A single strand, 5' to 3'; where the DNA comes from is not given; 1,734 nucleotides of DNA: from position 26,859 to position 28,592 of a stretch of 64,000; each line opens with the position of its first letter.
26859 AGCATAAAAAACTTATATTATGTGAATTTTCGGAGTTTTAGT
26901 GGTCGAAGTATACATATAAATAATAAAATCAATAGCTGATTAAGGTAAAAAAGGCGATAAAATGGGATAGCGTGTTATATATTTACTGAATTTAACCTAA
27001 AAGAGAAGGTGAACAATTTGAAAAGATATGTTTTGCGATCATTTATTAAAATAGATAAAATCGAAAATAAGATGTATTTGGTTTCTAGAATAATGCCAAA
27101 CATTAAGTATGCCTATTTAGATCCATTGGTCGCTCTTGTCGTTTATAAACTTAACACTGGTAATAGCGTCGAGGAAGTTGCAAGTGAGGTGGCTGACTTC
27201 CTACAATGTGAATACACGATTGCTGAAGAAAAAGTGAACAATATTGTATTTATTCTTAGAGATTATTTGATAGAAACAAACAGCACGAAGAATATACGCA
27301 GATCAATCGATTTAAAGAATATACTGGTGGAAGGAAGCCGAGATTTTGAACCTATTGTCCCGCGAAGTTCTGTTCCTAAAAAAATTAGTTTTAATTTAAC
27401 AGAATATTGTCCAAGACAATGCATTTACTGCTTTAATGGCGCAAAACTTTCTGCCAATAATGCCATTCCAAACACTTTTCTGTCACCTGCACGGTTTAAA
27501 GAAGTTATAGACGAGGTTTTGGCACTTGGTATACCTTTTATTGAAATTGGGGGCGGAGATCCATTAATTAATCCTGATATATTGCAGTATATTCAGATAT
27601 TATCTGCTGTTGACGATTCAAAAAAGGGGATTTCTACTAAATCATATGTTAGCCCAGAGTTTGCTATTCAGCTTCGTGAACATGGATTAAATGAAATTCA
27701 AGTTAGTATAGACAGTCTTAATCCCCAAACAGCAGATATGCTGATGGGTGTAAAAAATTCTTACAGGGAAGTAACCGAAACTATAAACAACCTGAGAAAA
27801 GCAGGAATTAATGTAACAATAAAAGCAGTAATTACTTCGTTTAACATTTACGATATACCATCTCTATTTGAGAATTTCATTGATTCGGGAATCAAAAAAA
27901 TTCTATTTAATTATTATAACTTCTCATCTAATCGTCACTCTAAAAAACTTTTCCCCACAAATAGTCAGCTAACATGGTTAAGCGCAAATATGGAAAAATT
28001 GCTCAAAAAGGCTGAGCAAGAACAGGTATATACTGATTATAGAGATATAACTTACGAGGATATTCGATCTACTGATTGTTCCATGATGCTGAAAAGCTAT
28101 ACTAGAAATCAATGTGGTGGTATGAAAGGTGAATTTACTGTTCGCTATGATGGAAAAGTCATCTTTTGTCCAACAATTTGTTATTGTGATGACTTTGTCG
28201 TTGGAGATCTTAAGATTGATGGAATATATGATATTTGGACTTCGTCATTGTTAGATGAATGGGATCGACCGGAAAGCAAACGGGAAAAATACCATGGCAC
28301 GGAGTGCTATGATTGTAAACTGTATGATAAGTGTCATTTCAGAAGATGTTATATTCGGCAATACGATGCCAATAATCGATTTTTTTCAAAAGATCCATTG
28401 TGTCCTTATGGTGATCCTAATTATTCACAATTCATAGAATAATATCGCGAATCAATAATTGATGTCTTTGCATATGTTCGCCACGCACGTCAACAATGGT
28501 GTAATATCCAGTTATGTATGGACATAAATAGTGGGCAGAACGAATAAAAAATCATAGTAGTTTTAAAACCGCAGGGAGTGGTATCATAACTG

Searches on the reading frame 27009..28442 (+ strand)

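Call 51: search_protein_families(library=pfam, proteins=[window:27009-28442:+], max_evalue=0.001)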
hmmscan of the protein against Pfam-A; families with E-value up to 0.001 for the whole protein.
window:27009-28442:+ (477 aa): 4 families
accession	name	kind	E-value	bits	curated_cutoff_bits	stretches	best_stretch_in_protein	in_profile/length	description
PF04055.27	Radical_SAM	-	4.3e-24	86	29.5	1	129-274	2-147/166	Radical SAM superfamily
PF13186.11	SPASM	-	1.1e-07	32.5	21.5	1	369-437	1-67/67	Iron-sulfur cluster-binding domain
PF13353.11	Fer4_12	-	0.00013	22.7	22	1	132-235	13-114/137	4Fe-4S single cluster domain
PF12646.12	DUF3783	-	0.00089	19.6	27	0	253-280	11-38/56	Domain of unknown function (DUF3783)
